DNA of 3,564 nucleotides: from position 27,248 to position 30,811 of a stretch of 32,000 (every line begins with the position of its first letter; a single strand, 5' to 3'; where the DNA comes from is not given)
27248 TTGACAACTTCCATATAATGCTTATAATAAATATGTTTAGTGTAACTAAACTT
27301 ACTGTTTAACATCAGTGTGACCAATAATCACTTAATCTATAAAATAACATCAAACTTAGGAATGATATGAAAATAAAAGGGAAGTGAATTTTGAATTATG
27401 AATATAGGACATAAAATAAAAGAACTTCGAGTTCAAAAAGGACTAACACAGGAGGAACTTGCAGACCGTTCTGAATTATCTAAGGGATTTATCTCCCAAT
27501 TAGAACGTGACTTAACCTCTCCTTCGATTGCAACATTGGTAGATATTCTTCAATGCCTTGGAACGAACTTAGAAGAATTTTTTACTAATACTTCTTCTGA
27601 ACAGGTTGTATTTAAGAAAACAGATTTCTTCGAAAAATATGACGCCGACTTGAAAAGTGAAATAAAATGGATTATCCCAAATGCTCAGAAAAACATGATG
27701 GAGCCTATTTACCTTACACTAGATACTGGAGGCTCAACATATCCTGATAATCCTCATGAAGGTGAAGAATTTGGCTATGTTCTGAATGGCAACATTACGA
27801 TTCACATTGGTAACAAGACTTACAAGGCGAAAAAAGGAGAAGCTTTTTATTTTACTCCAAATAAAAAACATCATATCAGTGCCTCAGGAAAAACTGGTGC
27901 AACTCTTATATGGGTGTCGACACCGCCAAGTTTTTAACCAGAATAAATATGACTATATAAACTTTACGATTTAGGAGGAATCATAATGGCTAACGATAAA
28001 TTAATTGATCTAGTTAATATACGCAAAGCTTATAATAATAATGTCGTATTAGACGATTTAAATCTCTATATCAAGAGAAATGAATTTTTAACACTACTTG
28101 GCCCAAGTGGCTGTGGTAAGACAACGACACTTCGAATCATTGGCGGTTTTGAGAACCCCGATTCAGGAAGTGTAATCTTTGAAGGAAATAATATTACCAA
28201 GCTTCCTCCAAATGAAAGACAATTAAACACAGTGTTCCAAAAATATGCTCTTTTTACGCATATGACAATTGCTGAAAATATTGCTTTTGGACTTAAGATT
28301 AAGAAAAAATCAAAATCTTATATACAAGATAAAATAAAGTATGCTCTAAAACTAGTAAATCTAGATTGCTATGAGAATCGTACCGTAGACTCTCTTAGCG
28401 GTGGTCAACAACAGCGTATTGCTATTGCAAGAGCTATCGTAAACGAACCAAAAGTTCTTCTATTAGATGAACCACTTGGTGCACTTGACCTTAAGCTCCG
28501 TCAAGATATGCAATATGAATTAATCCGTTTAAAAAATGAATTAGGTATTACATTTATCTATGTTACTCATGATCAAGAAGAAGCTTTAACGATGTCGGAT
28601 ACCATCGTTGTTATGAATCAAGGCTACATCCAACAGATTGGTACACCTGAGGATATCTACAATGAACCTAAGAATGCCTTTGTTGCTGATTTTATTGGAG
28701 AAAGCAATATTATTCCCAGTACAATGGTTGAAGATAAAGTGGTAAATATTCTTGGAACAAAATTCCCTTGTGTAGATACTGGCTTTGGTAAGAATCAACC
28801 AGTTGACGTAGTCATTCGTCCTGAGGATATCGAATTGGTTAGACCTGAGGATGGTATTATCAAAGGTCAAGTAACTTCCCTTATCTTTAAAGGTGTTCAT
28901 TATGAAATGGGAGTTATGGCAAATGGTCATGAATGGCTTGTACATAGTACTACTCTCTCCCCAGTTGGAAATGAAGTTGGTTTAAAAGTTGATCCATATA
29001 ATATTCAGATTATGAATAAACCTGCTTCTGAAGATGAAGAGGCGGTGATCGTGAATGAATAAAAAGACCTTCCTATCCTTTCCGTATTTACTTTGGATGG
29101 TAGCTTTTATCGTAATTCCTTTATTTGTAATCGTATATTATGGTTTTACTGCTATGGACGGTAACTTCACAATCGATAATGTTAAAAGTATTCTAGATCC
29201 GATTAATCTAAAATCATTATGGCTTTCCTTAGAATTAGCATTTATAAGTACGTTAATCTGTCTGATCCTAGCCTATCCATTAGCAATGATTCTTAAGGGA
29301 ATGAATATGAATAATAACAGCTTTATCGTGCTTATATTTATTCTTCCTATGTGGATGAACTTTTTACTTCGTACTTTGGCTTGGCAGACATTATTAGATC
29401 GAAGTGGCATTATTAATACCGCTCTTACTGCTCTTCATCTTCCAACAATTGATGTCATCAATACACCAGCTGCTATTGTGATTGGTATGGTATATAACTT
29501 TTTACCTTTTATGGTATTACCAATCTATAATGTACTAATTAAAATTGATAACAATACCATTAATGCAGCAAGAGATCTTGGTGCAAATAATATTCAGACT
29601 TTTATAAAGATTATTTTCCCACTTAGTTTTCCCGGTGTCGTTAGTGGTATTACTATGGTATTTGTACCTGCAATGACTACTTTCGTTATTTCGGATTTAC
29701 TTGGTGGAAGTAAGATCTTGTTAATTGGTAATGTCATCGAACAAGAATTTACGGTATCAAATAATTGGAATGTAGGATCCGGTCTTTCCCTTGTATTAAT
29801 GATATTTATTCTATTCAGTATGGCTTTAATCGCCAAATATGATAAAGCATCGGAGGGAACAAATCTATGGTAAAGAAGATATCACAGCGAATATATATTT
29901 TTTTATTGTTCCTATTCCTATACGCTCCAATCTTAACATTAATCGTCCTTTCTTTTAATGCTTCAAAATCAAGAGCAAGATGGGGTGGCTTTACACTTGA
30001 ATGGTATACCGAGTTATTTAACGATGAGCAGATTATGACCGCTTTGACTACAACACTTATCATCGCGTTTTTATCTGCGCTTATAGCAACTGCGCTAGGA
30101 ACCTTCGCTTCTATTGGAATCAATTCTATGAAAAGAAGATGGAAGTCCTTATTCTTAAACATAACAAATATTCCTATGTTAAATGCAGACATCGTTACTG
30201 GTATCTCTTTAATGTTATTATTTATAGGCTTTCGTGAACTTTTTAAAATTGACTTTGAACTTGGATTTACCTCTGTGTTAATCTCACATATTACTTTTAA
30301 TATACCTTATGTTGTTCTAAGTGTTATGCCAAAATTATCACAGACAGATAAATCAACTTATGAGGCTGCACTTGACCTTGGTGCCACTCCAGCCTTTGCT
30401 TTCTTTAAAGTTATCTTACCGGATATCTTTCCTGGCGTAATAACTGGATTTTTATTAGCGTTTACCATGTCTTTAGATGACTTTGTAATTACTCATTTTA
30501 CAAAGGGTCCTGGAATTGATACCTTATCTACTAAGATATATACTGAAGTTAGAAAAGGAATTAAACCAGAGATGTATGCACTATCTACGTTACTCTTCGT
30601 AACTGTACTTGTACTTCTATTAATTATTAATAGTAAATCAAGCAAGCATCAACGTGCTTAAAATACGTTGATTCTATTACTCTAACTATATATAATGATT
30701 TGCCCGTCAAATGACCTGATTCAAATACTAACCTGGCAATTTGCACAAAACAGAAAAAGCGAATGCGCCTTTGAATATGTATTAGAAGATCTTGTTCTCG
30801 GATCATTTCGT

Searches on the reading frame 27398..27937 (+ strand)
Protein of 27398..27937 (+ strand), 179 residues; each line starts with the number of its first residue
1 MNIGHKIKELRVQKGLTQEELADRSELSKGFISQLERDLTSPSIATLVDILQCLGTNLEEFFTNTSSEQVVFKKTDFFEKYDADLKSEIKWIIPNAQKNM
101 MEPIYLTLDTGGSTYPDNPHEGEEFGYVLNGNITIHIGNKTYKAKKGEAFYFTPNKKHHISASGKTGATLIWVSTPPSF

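Call 92: search_protein_families(library=pfam, proteins=[window:27398-27937:+], max_evalue=0.0001)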
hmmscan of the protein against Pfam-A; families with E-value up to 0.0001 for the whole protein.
window:27398-27937:+ (179 aa): 6 families
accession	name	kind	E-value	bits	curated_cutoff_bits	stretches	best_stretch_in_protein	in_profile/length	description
PF07883.17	Cupin_2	-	5.5e-16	58.5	27.2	1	106-173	3-69/70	Cupin domain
PF01381.28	HTH_3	-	2.8e-15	56.5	23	1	7-61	1-55/55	Helix-turn-helix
PF12844.13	HTH_19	-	2.1e-10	40.8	30.2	1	4-65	1-62/64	Helix-turn-helix domain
PF02311.25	AraC_binding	-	7.5e-10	39.1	21.1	1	112-178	13-79/135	AraC-like ligand binding domain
PF13560.12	HTH_31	-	1.8e-09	38.2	27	1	3-60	2-60/64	Helix-turn-helix domain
PF13443.12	HTH_26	-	7.6e-06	26.5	22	1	6-62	1-58/63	Cro/C1-type HTH DNA-binding domain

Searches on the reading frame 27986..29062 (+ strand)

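Call 92: search_protein_families(library=pfam, proteins=[window:27986-29062:+], max_evalue=0.0001)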
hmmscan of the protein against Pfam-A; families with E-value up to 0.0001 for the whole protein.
window:27986-29062:+ (358 aa): 2 families
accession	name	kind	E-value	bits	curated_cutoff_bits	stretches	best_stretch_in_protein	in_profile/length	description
PF00005.33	ABC_tran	-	2.9e-35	122.3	25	1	22-164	1-136/137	ABC transporter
PF08402.16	TOBE_2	-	8.8e-06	26.2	21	1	275-340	1-73/76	TOBE domain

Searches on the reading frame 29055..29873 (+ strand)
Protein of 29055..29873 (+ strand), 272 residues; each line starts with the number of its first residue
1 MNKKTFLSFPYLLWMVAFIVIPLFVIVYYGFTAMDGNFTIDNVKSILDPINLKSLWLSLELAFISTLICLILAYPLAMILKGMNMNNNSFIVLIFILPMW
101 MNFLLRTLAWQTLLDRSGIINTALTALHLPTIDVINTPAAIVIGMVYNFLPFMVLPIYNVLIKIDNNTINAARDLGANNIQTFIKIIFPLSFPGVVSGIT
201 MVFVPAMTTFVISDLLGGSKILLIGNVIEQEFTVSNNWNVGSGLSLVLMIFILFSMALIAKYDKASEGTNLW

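Call 92: search_protein_families(library=pfam, proteins=[window:29055-29873:+], max_evalue=0.0001)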
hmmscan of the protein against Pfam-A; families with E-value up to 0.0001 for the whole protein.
window:29055-29873:+ (272 aa): 1 family
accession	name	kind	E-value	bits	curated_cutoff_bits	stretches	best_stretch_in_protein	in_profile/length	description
PF00528.27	BPD_transp_1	-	1e-08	35.5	26.4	1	89-258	43-174/184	Binding-protein-dependent transport system inner membrane component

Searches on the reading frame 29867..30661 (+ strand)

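Call 92: search_protein_families(library=pfam, proteins=[window:29867-30661:+], max_evalue=0.0001)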
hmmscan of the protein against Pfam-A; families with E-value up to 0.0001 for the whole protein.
window:29867-30661:+ (264 aa): 1 family
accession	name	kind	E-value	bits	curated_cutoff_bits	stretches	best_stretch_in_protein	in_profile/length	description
PF00528.27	BPD_transp_1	-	1.3e-14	54.8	26.4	1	76-253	3-170/184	Binding-protein-dependent transport system inner membrane component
